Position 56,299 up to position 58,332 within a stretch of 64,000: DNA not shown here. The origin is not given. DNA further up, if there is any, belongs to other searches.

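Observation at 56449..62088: Two ATP-grasp-less swivel-histidine (RPH / PEP-synthase-like) paralogues bracketing a histidine phosphatase and a stand-alone Rieske oxygenase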

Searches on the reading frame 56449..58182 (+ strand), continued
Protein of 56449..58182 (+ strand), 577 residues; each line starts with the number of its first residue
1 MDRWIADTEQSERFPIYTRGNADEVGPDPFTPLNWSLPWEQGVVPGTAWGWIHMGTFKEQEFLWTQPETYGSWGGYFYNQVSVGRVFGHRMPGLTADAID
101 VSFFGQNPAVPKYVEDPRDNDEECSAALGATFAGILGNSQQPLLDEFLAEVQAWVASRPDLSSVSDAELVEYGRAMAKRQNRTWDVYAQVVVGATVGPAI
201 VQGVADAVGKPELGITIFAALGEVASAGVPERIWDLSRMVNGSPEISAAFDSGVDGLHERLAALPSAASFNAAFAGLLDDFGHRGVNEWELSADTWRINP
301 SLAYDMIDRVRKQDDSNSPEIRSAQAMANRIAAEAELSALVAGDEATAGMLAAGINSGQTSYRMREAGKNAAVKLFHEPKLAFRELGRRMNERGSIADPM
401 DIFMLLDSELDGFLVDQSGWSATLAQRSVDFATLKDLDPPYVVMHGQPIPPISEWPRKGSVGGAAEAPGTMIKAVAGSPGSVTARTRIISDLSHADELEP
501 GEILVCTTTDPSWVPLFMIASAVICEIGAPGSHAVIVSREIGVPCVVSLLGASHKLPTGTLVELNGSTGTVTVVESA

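Call 22: find_related_loci(query=A1, collection=genome_contigs, flank=10000)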
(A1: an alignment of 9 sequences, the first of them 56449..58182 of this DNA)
Query A1 (577 aa) in genome_contigs; peptide patterns used: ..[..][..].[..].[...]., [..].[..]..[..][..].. (x = any residue, [..] = any of these).
271 stretches matched a pattern; 201 encode a relative of the query (tblastn E <= 1e-3); the best 80 are kept; 80 distinct loci.
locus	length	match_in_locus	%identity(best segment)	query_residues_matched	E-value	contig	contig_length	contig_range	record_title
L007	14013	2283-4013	94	1-577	0e+0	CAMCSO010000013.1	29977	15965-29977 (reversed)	MAG: Bifidobacterium breve isolate MoE-02may19-65 genome assembly, contig: MoE-02may19-C1728, whole genome shotgun seque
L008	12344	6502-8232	93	1-577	0e+0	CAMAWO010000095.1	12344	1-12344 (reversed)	MAG: Bifidobacterium breve isolate MaH-09apr19-236 genome assembly, contig: MaH-09apr19-C12920, whole genome shotgun seq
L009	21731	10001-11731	93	1-577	0e+0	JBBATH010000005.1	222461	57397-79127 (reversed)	MAG: Candidatus Nanopelagicales bacterium isolate EUL_266 ctg5-EUL_266, whole genome shotgun sequence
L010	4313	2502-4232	91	1-577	0e+0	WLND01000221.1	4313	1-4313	MAG: Actinomycetota bacterium isolate UFOp-RH-23may17-1143 RH-23may17-1143-c221, whole genome shotgun sequence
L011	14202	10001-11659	76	1-577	0e+0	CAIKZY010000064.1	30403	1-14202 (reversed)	MAG: uncultured actinobacterium isolate Umea_bin-02517 genome assembly, contig: bin-02517:064/187, whole genome shotgun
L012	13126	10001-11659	78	1-577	0e+0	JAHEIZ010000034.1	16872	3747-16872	MAG: Actinomycetes bacterium isolate Ww53 NODE_3695_length_16872_cov_4.778043, whole genome shotgun sequence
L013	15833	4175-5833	78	1-577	0e+0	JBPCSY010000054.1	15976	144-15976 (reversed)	MAG: Candidatus Nanopelagicales bacterium S1Ck117_793967_flag_1_multi_5.0000_len_15976, whole genome shotgun sequence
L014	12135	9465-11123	75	1-577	0e+0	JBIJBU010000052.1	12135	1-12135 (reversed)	MAG: Candidatus Nanopelagicales bacterium isolate ME2006-08-10D11_3300044971_group2_bin39 Rohwer_bin346_scaffold_4721_c1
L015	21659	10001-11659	75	1-577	0e+0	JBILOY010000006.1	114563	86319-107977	MAG: Candidatus Nanopelagicales bacterium isolate ME2017-12-01_3300044633_group7_bin147 Rohwer_bin347_scaffold_48_c1, wh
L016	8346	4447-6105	77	1-577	0e+0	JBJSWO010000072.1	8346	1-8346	MAG: Actinomycetes bacterium isolate samp_4436_metadecoder_306 samp_4436_535638, whole genome shotgun sequence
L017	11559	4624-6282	77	1-577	0e+0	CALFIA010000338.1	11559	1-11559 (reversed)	MAG TPA_asm: uncultured actinobacterium isolate SRR6231140_bin.56_CONCOCT_v1.1_MAG genome assembly, contig: ERZ650263.36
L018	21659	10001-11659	76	1-577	0e+0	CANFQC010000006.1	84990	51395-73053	MAG: Actinobacteria bacterium isolate Jr-14may18-186 genome assembly, contig: Jr-14may18-C395, whole genome shotgun sequ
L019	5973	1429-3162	72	1-577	0e+0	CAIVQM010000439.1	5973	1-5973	uncultured bacterium isolate Kiruna3_bin-1975 genome assembly, contig: bin-1975:439/535, whole genome shotgun sequence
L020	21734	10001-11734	73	1-577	0e+0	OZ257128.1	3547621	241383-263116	MAG: Actinomycetes bacterium isolate a64d84fb-41c3-4246-938b-28fa759d90e4 genome assembly, chromosome: 1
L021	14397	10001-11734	75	1-577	0e+0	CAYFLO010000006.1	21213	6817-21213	MAG TPA_asm: uncultured Bifidobacteriaceae bacterium isolate ERP107066_co1_151 genome assembly, contig: NODE_1117_length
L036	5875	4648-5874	89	1-409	0e+0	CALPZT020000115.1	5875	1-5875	MAG: Bifidobacterium breve isolate HRSG-H1-bin-101 genome assembly, contig: HRSG-H1-C14088, whole genome shotgun sequenc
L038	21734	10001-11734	67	1-575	0e+0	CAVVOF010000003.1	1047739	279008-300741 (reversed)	MAG: uncultured Actinomycetota bacterium isolate MFD09779.bin.1.366 genome assembly, contig: contig_28726, whole genome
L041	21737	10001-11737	54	1-575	0e+0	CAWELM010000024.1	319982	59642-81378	MAG: uncultured Actinomycetota bacterium isolate MFD05841.bin.3.160 genome assembly, contig: contig_87536, whole genome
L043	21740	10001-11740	52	2-577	0e+0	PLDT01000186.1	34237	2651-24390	MAG: Actinomycetota bacterium isolate palsa_599 73.20111000_P1S.6_contig_2771, whole genome shotgun sequence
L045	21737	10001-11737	50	1-573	0e+0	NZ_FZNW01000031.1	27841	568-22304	Haloechinothrix alba strain DSM 45207, whole genome shotgun sequence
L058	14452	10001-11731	46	1-575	6e-164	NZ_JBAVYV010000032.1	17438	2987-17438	MAG: Ilumatobacter sp. isolate MFD04454_ilm_asm_bin2 k127_16707, whole genome shotgun sequence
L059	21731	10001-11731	46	1-574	3e-164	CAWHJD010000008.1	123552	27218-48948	MAG: Ilumatobacteraceae bacterium isolate MFD02979.bin.1.133 genome assembly, contig: contig_147432, whole genome shotgu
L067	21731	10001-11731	45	1-574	1e-161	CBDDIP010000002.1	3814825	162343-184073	MAG: Ilumatobacteraceae bacterium isolate ecf4b43e-8c7f-4fbc-b4e9-bb9e938434e8 genome assembly, contig: contig_2, whole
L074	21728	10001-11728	46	1-575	5e-160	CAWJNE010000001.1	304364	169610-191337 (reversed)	MAG: uncultured Acidimicrobiia bacterium isolate MFD02840.bin.1.228 genome assembly, contig: contig_101596, whole genome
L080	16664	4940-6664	46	1-573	6e-159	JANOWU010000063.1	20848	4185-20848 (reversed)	MAG: Acidimicrobiia bacterium isolate VAR_35_metabat_344 VAR_35_k141_2466539, whole genome shotgun sequence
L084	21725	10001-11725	46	4-574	9e-158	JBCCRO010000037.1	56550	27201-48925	MAG: Actinomycetota bacterium isolate P01_D01_bin.34 k141_1180806_length_56550_cov_29.9946, whole genome shotgun sequenc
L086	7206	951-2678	45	2-574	9e-158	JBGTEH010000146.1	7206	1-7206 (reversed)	MAG: Ilumatobacteraceae bacterium isolate JTS-RE162 k141_9965078, whole genome shotgun sequence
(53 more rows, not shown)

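Call 32: search_protein_families(library=pfam, proteins=[L045:5601-7265:-, L084:5338-6624:-, L059:5930-8236:+, L058:5264-6667:+, L059:13894-14406:-, L059:20005-20469:-, L080:7626-9239:+, L086:2608-3114:+, L059:18869-20008:-, L045:20320-21360:-], max_evalue=0.001)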
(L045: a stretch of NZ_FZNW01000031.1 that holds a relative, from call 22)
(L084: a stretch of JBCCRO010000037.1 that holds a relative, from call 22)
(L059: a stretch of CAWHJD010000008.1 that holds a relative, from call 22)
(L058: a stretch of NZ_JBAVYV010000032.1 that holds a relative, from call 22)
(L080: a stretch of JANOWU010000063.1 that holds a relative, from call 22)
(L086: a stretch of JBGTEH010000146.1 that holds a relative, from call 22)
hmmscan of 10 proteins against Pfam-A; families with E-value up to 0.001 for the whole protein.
L045:5601-7265:- (554 aa): 2 families
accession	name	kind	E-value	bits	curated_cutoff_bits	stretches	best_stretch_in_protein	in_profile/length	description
PF00501.34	AMP-binding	-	3.3e-85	286.6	29.9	1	39-402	2-384/384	AMP-binding enzyme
PF13193.12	AMP-binding_C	-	8.2e-14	52.7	24.5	1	453-528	1-76/76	AMP-binding enzyme C-terminal domain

L084:5338-6624:- (428 aa): 1 family
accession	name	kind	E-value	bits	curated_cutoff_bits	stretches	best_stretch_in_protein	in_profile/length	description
PF00067.27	p450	-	1.3e-30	107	22.8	1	232-396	235-433/462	Cytochrome P450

L059:5930-8236:+ (768 aa): 1 family
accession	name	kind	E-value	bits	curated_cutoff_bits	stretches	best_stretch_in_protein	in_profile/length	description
PF02653.21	BPD_transp_2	-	2.5e-28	99.4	26.8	2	91-357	5-250/269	Branched-chain amino acid transport system / permease component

L058:5264-6667:+ (467 aa): 1 family
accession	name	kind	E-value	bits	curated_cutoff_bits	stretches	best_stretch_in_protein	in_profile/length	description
PF03055.21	RPE65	-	1.4e-114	384.2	27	1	35-462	2-469/469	Retinal pigment epithelial membrane protein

L059:13894-14406:- (170 aa): 2 families
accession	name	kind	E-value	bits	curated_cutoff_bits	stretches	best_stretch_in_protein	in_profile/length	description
PF13669.12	Glyoxalase_4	-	7.8e-13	49.1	27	1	22-132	2-102/109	Glyoxalase/Bleomycin resistance protein/Dioxygenase superfamily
PF00903.31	Glyoxalase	-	7.2e-05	23.6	20.6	1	21-151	3-120/121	Glyoxalase/Bleomycin resistance protein/Dioxygenase superfamily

L059:20005-20469:- (154 aa): 2 families
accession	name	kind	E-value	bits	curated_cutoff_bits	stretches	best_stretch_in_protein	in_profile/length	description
PF01796.24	OB_ChsH2_C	-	3e-17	62.7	27.1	1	51-120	2-64/65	ChsH2, C-terminal OB-fold domain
PF12172.15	zf-ChsH2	-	3.7e-08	33.5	23.2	1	20-43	8-31/37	ChsH2, rubredoxin-like zinc ribbon domain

L080:7626-9239:+ (537 aa): 1 family
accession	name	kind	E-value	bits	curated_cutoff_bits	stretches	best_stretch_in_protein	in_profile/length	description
PF13458.12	Peripla_BP_6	-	5.3e-21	76.1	31.7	1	135-464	7-303/343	Periplasmic binding protein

L086:2608-3114:+ (168 aa): 1 family
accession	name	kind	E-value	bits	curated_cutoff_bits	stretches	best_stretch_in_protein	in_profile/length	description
PF01243.27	PNPOx_N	-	4.8e-07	30.6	28.1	1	34-113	5-76/120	Pyridoxamine 5'-phosphate oxidase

L059:18869-20008:- (379 aa): 3 families
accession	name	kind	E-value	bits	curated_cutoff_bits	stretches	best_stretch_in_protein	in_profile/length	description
PF22691.2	Thiolase_C_1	-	1.4e-33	116.1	28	1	254-375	20-139/144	Thiolase C-terminal domain-like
PF02803.24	Thiolase_C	-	3.2e-07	30.4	27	1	252-350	23-102/123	Thiolase, C-terminal domain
PF00108.29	Thiolase_N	-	1.1e-05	25.4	26.4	1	27-169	28-188/260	Thiolase, N-terminal domain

L045:20320-21360:- (346 aa): 1 family
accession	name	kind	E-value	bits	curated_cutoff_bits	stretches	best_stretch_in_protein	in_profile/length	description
PF01636.29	APH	-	3.4e-26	92.9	23.2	1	52-263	13-214/239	Phosphotransferase enzyme family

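Call 33: search_solved_structures(query=A1, max_evalue=0.01, show_alignments=2)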
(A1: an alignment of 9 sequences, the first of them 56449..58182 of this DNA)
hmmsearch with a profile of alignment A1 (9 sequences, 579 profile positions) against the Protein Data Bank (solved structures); distinct sequences matched with E-value up to 0.01: 23.
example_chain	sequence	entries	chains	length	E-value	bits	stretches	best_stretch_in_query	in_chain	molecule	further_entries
5fbs_A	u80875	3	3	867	1.3e-41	146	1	259-577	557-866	Phosphoenolpyruvate synthase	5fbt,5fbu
5hv1_A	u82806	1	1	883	1.3e-41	145.9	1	259-577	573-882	Phosphoenolpyruvate synthase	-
5hv2_A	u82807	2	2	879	1.3e-41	145.9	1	259-577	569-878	Phosphoenolpyruvate synthase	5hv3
8a8e_A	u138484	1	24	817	4.2e-31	111.2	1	444-574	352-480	Phosphoenolpyruvate synthase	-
9dae_A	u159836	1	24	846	1.1e-25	93.4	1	474-574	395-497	Phosphoenolpyruvate synthase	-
2ols_A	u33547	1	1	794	1.6e-21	79.6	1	476-572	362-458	Phosphoenolpyruvate synthase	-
2e28_A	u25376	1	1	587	5.4e-11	44.8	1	477-574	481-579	Pyruvate kinase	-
5woy_A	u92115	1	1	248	6.1e-07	31.4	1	524-576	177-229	Phosphoenolpyruvate-protein phosphotransferase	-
2hro_A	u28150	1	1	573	7e-07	31.2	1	525-574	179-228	Phosphoenolpyruvate-protein phosphotransferase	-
3t05_A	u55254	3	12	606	7e-07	31.2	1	469-574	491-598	Pyruvate kinase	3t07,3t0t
2fm4_A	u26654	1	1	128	8.8e-07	30.9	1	472-574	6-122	Pyruvate, phosphate dikinase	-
1ggo_A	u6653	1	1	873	1.6e-05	26.8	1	471-574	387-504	PROTEIN (PYRUVATE, PHOSPHATE DIKINASE)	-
2dik_A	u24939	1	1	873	3.2e-05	25.7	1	471-574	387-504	PROTEIN (PYRUVATE PHOSPHATE DIKINASE)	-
1dik_A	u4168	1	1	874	3.2e-05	25.7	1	471-574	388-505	PYRUVATE PHOSPHATE DIKINASE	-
1jde_A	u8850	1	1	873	3.3e-05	25.7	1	471-574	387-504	PYRUVATE, PHOSPHATE DIKINASE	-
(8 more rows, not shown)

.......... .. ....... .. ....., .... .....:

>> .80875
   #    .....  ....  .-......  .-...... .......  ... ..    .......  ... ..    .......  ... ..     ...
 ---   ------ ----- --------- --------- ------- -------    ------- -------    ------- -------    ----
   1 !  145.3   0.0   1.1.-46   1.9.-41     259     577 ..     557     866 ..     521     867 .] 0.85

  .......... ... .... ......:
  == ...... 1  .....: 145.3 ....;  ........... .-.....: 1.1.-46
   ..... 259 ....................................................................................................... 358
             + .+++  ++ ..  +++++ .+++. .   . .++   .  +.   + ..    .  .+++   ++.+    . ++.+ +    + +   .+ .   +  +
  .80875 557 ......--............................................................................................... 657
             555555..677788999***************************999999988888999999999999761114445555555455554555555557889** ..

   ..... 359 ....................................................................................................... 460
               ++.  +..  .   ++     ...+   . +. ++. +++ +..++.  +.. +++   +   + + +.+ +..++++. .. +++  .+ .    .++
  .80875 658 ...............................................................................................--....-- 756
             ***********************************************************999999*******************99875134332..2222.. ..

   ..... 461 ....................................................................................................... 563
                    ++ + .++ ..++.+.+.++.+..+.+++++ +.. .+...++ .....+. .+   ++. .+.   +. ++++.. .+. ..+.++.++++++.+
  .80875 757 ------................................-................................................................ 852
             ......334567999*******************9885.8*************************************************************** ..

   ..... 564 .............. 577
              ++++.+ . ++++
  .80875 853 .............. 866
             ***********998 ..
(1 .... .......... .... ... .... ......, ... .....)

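Call 58: predict_structure(alignment_id=A2)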
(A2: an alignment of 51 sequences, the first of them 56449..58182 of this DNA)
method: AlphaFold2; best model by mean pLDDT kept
length: 577 residues; sequences in the alignment: 51
mean_pLDDT: 91.8   pTM: 0.91
mean pLDDT of the five models: 91.8, 90.7, 90.1, 89.8, 87.2
residues with pLDDT >= 90: 428; 70-90: 139; 50-70: 10; < 50: 0
segments of 3 or more residues with pLDDT < 50: none
pLDDT, mean of each block of 10 residues (from residue 1): 91 88 69 97 96 96 92 92 92 85 76 92 95 91 96 97 98 98 95 89 94 90 80 95 97 95 97 96 91 94 94 90 90 97 95 93 91 95 98 96 98 93 95 91 92 87 85 92 94 86 87 84 87 83 90 92 95 96
secondary structure, 60 per line:
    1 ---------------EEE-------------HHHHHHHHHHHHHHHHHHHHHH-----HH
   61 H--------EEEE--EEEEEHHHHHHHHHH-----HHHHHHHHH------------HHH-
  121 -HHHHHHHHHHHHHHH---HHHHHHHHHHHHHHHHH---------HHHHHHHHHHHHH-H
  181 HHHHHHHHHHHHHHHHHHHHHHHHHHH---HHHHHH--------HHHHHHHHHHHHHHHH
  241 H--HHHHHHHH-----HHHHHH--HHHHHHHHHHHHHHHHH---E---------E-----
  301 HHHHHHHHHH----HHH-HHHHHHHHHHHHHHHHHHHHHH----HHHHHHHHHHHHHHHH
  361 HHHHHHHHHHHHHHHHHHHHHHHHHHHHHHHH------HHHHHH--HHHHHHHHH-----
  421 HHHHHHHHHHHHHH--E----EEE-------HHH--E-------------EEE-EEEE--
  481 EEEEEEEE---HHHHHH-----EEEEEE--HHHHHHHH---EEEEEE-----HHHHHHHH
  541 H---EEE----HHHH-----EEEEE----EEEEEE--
elements in order: E16-18 H32-53 E70-73 E76-80 H81-90 H96-104 H122-136 H140-156 H166-178 H180-207 H211-216 H225-241 H244-251 H257-262 H265-281 H301-310 H319-340 H345-392 H399-404 H407-415 H421-434 E442-444 E471-473 E475-478 E481-488 H492-497 E503-508 H511-518 E522-527 H533-541 E545-547 H552-555 E561-565 E570-575

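Call 60: fold_search(model_id=the predicted structure, library=pdb)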
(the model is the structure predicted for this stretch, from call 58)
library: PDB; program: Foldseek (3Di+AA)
matches with E <= 10: 619; with E <= 0.001: 6
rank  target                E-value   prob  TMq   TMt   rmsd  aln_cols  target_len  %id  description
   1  5fbt                  7.1e-21  1.00  0.69  0.53   7.1       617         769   19  Crystal structure of rifampin phosphotransferase RPH-Lm from Listeria monocytogenes in complex with rifampin (released 2015-12-30)
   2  5fbu                  1.8e-20  1.00  0.69  0.55   7.4       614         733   18  Crystal structure of rifampin phosphotransferase RPH-Lm from Listeria monocytogenes in complex with rifampin-phosphate (released 2015-12-30)
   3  5hv1                  1.4e-19  1.00  0.67  0.47   7.4       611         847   18  Rifampin phosphotransferase in complex with AMPPNP and rifampin from Listeria monocytogenes (released 2016-03-30)
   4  5fbs                  5.9e-19  1.00  0.62  0.47   8.3       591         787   19  Crystal structure of rifampin phosphotransferase RPH-Lm from Listeria monocytogenes in complex with ADP and magnesium (released 2016-01-13)
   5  5hv2                  1.3e-17  1.00  0.51  0.37  13.5       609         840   18  Rifampin phosphotransferase G527Y mutant from Listeria monocytogenes (released 2016-03-30)
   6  5hv3                  7.3e-17  1.00  0.51  0.36  14.1       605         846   18  Rifampin phosphotransferase G527Y mutant in complex with AMPPNP from Listeria monocytogenes (released 2016-03-30)
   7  2e28                  2.1e-03  1.00  0.16  0.16   3.4       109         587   24  Crystal structure analysis of pyruvate kinase from Bacillus stearothermophilus (released 2008-02-05)
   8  1kbl                  4.9e-03  1.00  0.16  0.11   3.4       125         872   26  PYRUVATE PHOSPHATE DIKINASE (released 2002-01-30)
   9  1vbg                  5.6e-03  1.00  0.15  0.10   4.0       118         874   26  Pyruvate Phosphate Dikinase from Maize (released 2005-03-08)
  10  5jvj_B                1.1e-02  1.00  0.16  0.12   3.6       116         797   24  C4-type pyruvate phosphate dikinase: different conformational states of the nucleotide binding domain in the dimer (released 2017-04-05)
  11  2hi6_MODEL_1_A        1.3e-02  1.00  0.16  0.60   4.3       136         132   15  Solution NMR structure of UPF0107 protein AF_0055, Northeast Structural Genomics Consortium Target GR101 (released 2006-08-29)
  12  5lu4_B                1.3e-02  1.00  0.16  0.11   3.6       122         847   24  C4-type pyruvate phosphate dikinase: conformational intermediate of central domain in the swiveling mechanism (released 2017-05-24)
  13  3t05_A                1.4e-02  1.00  0.17  0.17   4.9       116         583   23  Crystal structure of S. aureus Pyruvate Kinase (released 2011-10-26)
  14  5lu4_A                1.4e-02  1.00  0.15  0.11   3.6       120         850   25  C4-type pyruvate phosphate dikinase: conformational intermediate of central domain in the swiveling mechanism (released 2017-05-24)
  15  2r82                  1.6e-02  1.00  0.16  0.11   3.9       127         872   24  Pyruvate phosphate dikinase (PPDK) triple mutant R219E/E271R/S262D adapts a second conformational state (released 2008-01-01)
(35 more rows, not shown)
